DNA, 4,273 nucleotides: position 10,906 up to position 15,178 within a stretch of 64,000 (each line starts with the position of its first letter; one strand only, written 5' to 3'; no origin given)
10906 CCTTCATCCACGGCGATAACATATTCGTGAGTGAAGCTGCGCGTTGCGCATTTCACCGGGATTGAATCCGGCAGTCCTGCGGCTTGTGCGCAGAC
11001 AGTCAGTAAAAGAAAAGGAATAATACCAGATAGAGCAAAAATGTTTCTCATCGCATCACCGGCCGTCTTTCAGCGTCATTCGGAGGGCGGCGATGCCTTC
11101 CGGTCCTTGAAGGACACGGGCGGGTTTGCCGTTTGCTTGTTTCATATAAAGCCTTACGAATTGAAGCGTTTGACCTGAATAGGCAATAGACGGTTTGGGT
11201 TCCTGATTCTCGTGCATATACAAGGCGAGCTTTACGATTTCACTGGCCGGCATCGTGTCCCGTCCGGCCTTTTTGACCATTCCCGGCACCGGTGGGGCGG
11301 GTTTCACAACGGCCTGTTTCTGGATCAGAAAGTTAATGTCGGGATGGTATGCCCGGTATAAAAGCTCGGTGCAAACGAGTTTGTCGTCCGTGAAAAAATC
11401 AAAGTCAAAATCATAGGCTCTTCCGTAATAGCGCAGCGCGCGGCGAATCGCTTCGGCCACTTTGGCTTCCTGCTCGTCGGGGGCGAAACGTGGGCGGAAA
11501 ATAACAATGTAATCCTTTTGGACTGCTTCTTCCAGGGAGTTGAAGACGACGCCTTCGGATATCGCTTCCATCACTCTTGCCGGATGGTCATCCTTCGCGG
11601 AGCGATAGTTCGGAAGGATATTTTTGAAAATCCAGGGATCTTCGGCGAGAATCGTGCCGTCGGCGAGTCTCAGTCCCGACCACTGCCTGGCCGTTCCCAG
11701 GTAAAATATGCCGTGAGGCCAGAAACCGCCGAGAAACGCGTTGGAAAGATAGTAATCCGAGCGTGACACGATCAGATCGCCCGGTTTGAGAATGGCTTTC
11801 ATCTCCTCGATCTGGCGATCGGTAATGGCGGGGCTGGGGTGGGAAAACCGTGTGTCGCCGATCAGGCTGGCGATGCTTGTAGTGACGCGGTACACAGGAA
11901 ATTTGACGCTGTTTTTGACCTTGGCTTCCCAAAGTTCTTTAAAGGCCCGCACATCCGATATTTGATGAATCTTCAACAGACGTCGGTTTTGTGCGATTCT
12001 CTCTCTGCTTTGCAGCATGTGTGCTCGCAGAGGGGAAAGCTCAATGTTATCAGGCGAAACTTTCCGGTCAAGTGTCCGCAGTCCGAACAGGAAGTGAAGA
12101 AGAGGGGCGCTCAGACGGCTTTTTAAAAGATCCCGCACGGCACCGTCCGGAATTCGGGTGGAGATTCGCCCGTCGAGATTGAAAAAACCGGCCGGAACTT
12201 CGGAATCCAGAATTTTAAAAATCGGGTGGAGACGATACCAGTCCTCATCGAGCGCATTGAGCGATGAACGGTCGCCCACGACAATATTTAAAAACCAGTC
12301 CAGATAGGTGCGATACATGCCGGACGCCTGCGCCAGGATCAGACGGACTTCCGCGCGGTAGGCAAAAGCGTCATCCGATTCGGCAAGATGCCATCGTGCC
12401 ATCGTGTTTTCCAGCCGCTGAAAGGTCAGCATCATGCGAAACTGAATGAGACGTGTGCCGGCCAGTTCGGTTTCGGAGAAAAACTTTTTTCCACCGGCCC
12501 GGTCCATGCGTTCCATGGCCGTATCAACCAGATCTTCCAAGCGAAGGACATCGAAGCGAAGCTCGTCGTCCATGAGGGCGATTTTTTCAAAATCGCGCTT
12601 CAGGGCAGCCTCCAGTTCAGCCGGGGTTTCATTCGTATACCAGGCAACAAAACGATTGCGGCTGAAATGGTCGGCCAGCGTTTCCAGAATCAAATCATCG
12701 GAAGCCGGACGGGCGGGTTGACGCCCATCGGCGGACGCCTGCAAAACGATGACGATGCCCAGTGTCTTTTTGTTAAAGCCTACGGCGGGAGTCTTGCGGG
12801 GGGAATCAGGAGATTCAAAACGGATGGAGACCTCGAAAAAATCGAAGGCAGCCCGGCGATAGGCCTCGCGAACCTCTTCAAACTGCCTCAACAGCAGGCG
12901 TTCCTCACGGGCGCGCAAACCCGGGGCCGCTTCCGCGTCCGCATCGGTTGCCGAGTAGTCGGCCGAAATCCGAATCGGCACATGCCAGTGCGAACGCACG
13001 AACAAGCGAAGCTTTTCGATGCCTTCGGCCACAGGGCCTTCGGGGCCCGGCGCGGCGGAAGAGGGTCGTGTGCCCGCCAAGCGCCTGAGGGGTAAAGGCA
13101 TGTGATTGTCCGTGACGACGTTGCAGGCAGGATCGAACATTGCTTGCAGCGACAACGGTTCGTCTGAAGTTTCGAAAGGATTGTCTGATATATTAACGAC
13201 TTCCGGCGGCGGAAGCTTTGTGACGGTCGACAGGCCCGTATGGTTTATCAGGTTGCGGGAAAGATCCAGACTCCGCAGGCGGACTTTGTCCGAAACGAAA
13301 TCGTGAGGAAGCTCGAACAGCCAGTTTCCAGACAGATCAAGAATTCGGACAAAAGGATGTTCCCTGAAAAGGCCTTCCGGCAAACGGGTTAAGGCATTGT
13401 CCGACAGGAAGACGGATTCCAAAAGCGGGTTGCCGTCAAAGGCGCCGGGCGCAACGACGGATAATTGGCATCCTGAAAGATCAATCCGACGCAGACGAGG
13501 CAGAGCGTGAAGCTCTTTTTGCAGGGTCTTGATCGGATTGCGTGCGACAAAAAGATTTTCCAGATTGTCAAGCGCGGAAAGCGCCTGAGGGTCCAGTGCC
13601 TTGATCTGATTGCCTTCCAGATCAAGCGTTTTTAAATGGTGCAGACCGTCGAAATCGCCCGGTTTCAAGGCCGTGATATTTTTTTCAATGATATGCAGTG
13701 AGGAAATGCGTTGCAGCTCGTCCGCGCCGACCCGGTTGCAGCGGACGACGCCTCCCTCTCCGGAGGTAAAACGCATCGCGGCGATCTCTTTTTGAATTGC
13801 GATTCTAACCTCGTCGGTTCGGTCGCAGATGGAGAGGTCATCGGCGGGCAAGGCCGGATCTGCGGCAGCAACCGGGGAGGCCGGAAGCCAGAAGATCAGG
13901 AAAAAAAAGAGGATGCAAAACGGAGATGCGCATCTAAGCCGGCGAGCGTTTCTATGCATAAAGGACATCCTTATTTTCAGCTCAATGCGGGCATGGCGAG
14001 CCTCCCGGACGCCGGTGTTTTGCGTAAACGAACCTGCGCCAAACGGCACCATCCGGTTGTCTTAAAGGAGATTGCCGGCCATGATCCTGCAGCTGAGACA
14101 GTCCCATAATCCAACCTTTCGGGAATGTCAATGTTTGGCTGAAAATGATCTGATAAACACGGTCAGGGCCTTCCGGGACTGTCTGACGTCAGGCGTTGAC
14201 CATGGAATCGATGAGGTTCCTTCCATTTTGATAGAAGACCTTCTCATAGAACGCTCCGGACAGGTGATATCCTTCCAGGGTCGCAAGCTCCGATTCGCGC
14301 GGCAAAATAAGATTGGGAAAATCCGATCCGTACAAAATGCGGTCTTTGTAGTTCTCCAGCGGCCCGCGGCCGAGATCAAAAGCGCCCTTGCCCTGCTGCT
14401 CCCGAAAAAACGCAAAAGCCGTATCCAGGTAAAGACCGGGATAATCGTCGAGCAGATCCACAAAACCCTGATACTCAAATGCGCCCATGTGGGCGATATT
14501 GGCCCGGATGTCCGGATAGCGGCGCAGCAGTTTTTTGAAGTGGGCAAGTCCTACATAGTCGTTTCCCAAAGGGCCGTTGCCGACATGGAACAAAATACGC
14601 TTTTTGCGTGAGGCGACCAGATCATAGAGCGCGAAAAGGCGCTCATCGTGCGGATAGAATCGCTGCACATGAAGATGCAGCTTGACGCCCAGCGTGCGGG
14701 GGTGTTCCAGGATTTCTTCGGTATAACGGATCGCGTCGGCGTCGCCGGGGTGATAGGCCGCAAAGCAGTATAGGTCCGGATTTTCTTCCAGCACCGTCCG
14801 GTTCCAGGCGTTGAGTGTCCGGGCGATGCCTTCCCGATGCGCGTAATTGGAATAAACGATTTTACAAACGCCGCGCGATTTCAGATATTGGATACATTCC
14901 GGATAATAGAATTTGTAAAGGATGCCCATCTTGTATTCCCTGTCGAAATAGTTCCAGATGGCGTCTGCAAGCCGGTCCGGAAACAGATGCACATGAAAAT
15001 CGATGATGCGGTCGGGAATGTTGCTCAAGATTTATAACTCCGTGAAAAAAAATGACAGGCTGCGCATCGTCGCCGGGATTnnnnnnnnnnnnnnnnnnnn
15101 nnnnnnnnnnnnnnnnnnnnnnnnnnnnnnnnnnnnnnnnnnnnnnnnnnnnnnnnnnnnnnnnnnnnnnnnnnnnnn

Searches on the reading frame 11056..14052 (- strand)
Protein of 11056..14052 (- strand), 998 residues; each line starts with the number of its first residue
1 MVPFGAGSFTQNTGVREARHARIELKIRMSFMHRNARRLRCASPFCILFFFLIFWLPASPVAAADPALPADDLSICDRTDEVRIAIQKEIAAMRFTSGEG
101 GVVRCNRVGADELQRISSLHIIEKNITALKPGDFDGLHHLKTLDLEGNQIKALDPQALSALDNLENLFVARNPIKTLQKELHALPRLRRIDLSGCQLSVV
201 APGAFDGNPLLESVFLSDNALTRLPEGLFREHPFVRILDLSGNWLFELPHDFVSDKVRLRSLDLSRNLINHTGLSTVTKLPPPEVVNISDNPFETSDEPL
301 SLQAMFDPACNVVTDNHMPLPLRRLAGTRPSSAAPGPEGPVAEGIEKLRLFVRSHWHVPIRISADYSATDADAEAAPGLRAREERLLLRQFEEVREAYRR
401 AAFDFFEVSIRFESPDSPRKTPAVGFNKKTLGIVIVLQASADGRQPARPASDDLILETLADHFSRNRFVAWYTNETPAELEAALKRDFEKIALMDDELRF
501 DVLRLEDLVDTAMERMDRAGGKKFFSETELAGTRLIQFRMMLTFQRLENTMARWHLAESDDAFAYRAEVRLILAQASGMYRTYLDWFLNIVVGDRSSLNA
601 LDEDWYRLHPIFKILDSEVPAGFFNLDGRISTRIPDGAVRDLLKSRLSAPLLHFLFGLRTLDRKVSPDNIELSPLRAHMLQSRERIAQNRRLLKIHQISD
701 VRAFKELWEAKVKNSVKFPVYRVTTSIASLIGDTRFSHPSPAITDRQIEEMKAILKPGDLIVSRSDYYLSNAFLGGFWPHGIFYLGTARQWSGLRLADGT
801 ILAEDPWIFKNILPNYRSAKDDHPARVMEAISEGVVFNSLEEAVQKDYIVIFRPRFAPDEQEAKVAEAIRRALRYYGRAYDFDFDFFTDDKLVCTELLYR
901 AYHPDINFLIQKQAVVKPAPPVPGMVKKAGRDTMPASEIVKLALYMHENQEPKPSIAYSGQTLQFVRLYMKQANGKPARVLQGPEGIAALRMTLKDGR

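Call 46: search_protein_families(library=pfam, max_evalue=0.00001, proteins=[window:11056-14052:-])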
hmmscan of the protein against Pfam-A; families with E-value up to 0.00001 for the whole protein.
window:11056-14052:- (998 aa): 4 families
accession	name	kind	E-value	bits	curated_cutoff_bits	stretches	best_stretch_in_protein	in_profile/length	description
PF13855.12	LRR_8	-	1.7e-26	92.2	27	2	116-174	3-61/61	Leucine rich repeat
PF12799.13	LRR_4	-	4.7e-15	55.7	27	0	163-197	2-39/44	Leucine Rich repeats (2 copies)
PF00560.39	LRR_1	-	1.2e-10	39.9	20.6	0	139-160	1-22/23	Leucine Rich Repeat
PF05708.18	Peptidase_C92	-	1.8e-09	38.3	27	1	755-908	2-123/166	Permuted papain-like amidase enzyme, YaeF/YiiX, C92 family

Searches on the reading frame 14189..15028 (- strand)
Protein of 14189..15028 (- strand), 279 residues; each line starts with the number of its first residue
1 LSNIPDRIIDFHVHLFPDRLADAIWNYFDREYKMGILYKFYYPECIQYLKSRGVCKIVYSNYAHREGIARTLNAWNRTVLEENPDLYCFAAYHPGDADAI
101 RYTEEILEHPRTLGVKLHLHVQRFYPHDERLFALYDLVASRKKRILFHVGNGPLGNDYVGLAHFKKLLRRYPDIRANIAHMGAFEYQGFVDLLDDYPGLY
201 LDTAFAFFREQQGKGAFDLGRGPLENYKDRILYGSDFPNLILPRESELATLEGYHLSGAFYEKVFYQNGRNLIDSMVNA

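Call 46: search_protein_families(library=pfam, max_evalue=0.00001, proteins=[window:14189-15028:-])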
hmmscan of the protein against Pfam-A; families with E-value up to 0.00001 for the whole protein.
window:14189-15028:- (279 aa): 1 family
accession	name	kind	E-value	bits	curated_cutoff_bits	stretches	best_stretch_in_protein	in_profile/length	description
PF04909.20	Amidohydro_2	-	1.2e-23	84.8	26.4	1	9-269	1-283/289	Amidohydrolase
